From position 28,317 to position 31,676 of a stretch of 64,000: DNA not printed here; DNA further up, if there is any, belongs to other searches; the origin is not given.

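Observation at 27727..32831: MmeI-family restriction-modification gene sits inside a PEB1-type amino-acid ABC transporter operon, in the slot where the binding-protein gene is expected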

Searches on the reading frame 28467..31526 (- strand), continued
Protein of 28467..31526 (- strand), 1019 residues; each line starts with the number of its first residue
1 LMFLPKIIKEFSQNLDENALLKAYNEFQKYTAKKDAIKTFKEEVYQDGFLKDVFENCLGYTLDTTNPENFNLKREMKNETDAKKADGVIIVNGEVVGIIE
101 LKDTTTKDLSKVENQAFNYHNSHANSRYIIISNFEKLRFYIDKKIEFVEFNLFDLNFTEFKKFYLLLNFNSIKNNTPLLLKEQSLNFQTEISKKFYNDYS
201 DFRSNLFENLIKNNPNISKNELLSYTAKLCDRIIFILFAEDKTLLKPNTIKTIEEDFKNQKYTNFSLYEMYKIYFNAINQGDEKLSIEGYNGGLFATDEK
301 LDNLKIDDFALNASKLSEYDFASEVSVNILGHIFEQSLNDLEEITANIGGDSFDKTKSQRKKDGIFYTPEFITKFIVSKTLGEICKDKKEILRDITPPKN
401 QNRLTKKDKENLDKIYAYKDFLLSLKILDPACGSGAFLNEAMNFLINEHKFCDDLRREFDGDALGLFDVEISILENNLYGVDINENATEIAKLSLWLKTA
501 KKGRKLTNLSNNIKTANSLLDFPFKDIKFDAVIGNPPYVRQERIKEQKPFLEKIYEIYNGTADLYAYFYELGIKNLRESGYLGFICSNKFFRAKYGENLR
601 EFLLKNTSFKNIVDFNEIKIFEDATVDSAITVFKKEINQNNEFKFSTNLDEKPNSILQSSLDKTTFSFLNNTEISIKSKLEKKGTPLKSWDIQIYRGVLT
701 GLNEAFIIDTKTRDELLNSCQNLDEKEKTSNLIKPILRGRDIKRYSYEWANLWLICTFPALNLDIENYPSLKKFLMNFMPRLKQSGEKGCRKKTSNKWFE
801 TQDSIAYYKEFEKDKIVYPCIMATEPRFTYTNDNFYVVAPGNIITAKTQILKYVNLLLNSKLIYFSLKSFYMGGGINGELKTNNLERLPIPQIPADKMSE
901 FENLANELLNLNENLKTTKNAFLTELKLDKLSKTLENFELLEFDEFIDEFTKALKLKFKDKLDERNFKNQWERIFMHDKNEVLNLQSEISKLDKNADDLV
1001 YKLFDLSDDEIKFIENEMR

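Call 22: search_solved_structures(query=window:28467-31523:-, max_evalue=0.01, show_alignments=2)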
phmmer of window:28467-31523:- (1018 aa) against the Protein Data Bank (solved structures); distinct sequences matched with E-value up to 0.01: 7.
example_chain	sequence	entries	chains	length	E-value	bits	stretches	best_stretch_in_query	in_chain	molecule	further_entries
7lni_A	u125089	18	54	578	8.9e-23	83.7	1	425-928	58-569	Site-specific DNA-methyltransferase (adenine-specific)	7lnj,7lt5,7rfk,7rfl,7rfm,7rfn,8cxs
8cxz_A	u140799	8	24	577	1.1e-22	83.4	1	425-928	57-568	Site-specific DNA-methyltransferase (adenine-specific)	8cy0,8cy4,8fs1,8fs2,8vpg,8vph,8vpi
7qw5_A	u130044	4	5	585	6e-13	51.1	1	473-643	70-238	Modification methylase BseCI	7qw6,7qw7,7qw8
8c45_A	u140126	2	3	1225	1.6e-09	39.8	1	423-505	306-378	site-specific DNA-methyltransferase (adenine-specific)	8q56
9ewz_C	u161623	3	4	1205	5.2e-09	38.1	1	422-505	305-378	Adenine-specific methyltransferase BrxX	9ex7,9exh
8zek_A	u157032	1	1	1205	5.2e-09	38.1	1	422-505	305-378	site-specific DNA-methyltransferase (adenine-specific)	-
5hr4_C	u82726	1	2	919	1.3e-07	33.5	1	405-554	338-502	MmeI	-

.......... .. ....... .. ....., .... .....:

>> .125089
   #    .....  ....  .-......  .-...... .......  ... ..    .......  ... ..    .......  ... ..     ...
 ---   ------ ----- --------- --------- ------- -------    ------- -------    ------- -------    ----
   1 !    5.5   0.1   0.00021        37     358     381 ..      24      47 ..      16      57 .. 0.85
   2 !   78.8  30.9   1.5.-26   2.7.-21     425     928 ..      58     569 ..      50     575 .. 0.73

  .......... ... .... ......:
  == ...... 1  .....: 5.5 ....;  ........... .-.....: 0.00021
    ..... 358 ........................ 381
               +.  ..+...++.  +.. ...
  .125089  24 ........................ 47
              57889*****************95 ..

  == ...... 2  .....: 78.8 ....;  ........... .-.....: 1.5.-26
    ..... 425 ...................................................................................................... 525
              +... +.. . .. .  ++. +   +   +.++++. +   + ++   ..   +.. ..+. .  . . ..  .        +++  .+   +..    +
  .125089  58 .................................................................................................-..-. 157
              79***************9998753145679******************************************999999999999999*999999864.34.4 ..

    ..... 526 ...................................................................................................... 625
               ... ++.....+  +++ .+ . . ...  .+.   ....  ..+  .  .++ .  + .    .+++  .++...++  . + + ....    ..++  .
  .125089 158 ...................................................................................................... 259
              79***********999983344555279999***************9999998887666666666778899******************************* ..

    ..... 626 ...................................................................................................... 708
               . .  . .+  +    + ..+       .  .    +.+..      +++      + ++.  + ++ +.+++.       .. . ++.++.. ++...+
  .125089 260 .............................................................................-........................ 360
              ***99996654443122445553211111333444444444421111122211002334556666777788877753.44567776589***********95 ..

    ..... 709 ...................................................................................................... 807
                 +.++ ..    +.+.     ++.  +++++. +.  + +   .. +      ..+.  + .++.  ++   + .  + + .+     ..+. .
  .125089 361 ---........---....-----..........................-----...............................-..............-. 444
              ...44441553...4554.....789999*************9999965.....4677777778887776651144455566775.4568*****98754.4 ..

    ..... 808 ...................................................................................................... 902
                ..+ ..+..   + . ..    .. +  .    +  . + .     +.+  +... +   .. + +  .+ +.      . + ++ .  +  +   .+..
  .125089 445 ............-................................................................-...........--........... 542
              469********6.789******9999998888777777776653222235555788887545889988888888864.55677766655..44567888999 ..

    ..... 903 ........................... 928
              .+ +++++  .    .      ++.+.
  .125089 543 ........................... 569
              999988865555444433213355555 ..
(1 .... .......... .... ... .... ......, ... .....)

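Call 30: find_encoding_contigs(protein=P0001, flank=3000, max_places=2)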
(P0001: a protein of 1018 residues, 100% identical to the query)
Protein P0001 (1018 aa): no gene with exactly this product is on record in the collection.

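Call 47: search_protein_families(library=padloc, proteins=[window:28467-31523:-], max_evalue=0.001)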
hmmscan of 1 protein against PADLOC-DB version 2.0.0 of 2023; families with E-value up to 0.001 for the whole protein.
window:28467-31523:- (1018 aa): 55 families (the best 25 are shown)
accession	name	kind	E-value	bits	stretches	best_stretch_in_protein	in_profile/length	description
PDLC03609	REase_MTase_IIG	-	1.3e-190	633.7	1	5-1015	7-1063/1066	Type IIG restriction enzyme-methyltransferase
PDLC03612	REase_MTase_IIG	-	1.7e-112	375.6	3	528-918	807-1210/1247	Type IIG restriction enzyme-methyltransferase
PDLC03596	REase_MTase_IIG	-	2.1e-89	298.9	2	527-917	711-1115/1148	Type IIG restriction enzyme-methyltransferase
PDLC03601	REase_MTase_IIG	-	7.1e-67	224.1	3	661-911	830-1074/1110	Type IIG restriction enzyme-methyltransferase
PDLC03604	REase_MTase_IIG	-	3e-58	195.7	2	421-918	387-964/1011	Type IIG restriction enzyme-methyltransferase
PDLC03629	REase_MTase_IIG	-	2.7e-57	192.4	3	322-525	341-540/1182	Type IIG restriction enzyme-methyltransferase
PDLC03335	MTase_II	-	3.9e-40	136.1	1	425-894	105-576/607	Type II methyltransferase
PDLC02643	DrmMI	-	3.9e-39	132.3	3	527-925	868-1239/1347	DrmMI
PDLC03313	MTase_II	-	7.2e-36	121.8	2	420-638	46-257/563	Type II methyltransferase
PDLC03627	REase_MTase_IIG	-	2.5e-30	103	2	226-496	232-480/1136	Type IIG restriction enzyme-methyltransferase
PDLC03598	REase_MTase_IIG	-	3.3e-27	92.8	1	34-913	21-851/912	Type IIG restriction enzyme-methyltransferase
PDLC03226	MTase_II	-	9.5e-26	88.5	1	356-642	10-242/579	Type II methyltransferase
PDLC03245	MTase_II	-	9.6e-26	88.4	1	425-850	57-485/577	Type II methyltransferase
PDLC02521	PglX|PglXI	-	2.9e-24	83.1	2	365-508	247-383/1174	PglX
PDLC03250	MTase_II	-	4e-23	80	1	522-869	335-685/775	Type II methyltransferase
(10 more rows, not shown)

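Call 50: list_cluster_members(proteins=[P0001, P0003, P0002, P0143, P0013])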
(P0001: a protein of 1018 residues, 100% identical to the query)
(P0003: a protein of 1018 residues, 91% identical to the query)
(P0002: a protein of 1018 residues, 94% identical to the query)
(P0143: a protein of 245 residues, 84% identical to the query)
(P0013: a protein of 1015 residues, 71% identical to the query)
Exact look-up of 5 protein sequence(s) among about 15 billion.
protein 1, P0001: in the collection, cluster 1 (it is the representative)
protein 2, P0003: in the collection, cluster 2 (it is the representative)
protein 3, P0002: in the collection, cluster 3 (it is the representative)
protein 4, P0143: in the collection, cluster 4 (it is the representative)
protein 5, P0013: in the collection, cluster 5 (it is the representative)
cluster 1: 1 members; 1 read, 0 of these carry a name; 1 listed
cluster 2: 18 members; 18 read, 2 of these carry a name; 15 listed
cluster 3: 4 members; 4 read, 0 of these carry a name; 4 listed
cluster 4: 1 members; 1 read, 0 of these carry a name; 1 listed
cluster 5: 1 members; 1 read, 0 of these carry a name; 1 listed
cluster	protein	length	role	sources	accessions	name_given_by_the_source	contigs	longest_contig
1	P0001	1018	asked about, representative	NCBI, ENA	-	-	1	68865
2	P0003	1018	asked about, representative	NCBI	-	-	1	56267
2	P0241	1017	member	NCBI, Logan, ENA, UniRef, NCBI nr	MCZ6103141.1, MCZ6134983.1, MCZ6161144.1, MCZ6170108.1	Eco57I restriction-modification methylase domain-containing protein [Campylobacter ... | site-specific DNA-methyltransferase (adenine-specific) n=1 Tax=Campylobacter ureolyticus ...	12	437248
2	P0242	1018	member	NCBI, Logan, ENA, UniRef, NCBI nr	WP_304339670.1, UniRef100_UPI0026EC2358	Eco57I restriction-modification methylase domain-containing protein [Campylobacter ... | Eco57I restriction-modification methylase domain-containing protein n=1 Tax=Campylobacter ...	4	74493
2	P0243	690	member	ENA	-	-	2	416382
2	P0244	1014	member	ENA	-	-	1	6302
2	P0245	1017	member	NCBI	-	-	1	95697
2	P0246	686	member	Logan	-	-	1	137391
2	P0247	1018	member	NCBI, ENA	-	-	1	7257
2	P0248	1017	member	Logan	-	-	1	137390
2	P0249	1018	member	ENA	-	-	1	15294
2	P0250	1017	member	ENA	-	-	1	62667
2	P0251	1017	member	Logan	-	-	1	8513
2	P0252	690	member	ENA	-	-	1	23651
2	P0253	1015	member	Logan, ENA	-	-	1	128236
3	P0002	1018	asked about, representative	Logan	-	-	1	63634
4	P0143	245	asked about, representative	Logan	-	-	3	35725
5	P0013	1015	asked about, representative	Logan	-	-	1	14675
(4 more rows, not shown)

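Call 51: find_encoding_contigs(protein=P0003, flank=5000, max_places=3)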
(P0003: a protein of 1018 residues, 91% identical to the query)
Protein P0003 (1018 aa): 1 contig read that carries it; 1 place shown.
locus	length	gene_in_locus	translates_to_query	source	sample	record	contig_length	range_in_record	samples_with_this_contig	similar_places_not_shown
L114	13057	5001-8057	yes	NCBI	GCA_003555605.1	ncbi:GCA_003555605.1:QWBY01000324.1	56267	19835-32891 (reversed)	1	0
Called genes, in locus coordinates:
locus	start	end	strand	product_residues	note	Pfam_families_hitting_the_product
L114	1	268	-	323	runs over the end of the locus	-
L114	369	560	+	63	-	PF11127:YgaP-like_TM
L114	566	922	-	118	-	PF02537:CRCB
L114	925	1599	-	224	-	PF01553:Acyltransferase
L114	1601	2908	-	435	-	PF00083:Sugar_tr, PF07690:MFS_1, PF12832:MFS_1_like (faint), PF07690:MFS_1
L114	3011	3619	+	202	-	PF01725:Ham1p_like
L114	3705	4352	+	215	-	PF00528:BPD_transp_1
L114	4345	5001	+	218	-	PF00528:BPD_transp_1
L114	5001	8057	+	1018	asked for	PF20473:MmeI_Mtase, PF01170:UPF0020 (weak), PF07669:Eco57I, PF12950:TaqI_C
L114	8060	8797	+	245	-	PF00005:ABC_tran, PF02463:SMC_N (weak), PF13304:AAA_21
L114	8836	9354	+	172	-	-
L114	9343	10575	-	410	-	-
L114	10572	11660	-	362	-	-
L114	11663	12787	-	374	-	PF05816:TelA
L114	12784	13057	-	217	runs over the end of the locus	-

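Call 57: predict_structure(alignment_id=A1)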
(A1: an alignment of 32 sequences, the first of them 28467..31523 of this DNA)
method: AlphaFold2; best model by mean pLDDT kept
length: 1018 residues; sequences in the alignment: 32
mean_pLDDT: 76.1   pTM: 0.56
mean pLDDT of the five models: 76.1, 74.1, 69.6, 67.9, 66.9
residues with pLDDT >= 90: 230; 70-90: 496; 50-70: 192; < 50: 100
segments of 3 or more residues with pLDDT < 50: 361-364, 622-624, 691-704, 737-748, 758-760, 777-819, 839-845, 871-881
pLDDT, mean of each block of 10 residues (from residue 1): 79 88 95 88 86 93 74 65 78 89 80 81 89 93 83 91 94 91 75 80 91 90 84 80 78 82 84 87 78 77 89 76 59 66 74 59 57 93 91 83 87 92 92 84 91 84 66 90 74 76 74 75 88 69 57 59 70 91 81 75 91 71 66 89 80 81 65 76 69 34 54 85 84 54 46 54 70 56 34 39 28 40 57 55 56 80 70 39 63 77 87 90 88 89 92 88 91 92 92 90 86 73
secondary structure, 60 per line:
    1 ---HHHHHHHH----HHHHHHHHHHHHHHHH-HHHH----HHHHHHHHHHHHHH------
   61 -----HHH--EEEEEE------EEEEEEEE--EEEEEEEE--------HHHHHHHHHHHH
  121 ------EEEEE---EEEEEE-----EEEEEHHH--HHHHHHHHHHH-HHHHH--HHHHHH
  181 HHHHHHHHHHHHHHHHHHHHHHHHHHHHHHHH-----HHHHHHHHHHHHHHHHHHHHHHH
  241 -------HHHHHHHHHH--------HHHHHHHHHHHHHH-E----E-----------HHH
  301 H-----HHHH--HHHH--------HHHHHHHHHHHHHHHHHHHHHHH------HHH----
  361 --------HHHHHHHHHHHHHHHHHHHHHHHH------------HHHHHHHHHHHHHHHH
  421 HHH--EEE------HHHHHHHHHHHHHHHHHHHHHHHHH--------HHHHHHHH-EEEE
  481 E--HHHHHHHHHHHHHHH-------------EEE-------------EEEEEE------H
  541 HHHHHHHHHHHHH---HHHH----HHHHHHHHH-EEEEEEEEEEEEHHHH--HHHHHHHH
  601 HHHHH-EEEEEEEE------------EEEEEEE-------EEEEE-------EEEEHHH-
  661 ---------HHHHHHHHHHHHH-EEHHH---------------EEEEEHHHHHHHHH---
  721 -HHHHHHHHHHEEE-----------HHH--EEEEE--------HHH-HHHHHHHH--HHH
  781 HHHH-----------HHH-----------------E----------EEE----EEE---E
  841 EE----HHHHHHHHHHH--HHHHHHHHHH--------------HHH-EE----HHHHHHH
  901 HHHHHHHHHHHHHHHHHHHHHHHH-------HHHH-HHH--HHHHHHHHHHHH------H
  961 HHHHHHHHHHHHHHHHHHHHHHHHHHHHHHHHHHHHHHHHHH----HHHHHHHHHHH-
elements in order (helices of 4 or more, strands of 3 or more residues): H4-11 H16-31 H33-36 H41-54 E71-76 E83-90 E93-100 H109-120 E127-131 E135-140 E146-150 H156-166 H168-172 H175-212 H218-240 H248-257 H266-279 H298-301 H307-310 H313-316 H325-347 H369-392 H405-423 E426-428 H435-459 H468-475 E477-481 H484-498 E512-514 E528-533 H540-553 H557-560 H565-573 E575-586 H587-590 H593-605 E607-614 E627-633 E641-645 E653-656 H670-682 E704-708 H709-717 H722-731 E732-734 E751-755 H768-775 H778-784 E827-829 E834-836 E840-842 H847-857 H860-869 H894-924 H932-935 H942-953 H960-1002 H1007-1017
